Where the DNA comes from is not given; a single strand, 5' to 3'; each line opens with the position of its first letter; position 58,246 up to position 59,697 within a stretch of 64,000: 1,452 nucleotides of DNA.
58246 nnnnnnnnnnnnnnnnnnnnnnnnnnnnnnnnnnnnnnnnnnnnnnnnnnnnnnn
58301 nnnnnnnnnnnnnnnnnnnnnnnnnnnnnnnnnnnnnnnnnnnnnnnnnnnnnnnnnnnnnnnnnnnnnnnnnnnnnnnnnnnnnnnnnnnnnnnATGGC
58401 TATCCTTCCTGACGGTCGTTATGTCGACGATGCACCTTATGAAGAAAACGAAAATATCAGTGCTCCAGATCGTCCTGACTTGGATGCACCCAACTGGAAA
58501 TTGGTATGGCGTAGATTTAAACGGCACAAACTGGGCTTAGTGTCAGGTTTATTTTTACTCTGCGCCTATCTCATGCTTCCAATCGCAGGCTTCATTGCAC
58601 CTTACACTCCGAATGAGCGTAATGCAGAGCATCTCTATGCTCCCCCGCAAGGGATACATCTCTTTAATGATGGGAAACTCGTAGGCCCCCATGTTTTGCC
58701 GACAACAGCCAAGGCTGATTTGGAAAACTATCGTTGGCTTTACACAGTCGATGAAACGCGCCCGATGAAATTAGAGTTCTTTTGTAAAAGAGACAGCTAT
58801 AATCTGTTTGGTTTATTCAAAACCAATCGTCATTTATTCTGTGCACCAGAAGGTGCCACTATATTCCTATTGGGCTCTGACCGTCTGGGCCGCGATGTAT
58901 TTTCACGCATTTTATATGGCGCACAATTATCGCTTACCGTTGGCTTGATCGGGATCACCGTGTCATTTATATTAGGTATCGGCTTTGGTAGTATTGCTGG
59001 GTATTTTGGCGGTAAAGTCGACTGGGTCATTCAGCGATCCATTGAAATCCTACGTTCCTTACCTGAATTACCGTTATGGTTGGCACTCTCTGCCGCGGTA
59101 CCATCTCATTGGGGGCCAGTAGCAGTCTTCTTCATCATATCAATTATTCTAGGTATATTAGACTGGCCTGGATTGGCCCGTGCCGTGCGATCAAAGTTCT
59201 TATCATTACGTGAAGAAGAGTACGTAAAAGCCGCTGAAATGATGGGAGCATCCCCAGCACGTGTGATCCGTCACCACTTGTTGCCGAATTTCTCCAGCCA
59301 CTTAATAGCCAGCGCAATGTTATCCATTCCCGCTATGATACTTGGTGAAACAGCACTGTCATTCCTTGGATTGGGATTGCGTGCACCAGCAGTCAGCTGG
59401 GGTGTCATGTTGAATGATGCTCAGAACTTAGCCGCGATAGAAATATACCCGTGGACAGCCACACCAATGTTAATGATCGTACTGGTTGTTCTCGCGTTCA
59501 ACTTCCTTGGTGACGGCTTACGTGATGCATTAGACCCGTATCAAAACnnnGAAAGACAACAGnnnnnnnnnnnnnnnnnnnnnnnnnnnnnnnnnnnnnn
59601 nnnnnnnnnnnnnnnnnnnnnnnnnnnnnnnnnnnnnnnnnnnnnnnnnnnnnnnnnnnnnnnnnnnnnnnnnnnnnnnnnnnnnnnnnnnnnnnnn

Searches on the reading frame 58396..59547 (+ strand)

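Call 89: search_protein_families(library=pfam, proteins=[window:58396-59547:+], max_evalue=0.01)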
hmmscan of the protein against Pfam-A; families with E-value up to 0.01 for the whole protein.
window:58396-59547:+ (384 aa): 2 families
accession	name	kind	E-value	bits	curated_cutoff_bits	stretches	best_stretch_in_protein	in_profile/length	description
PF00528.27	BPD_transp_1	-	2.2e-35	122.5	26.4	1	194-381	1-180/184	Binding-protein-dependent transport system inner membrane component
PF12911.12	OppC_N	-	7.5e-14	51.8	23.9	1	34-84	3-53/53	N-terminal TM domain of oligopeptide transport permease C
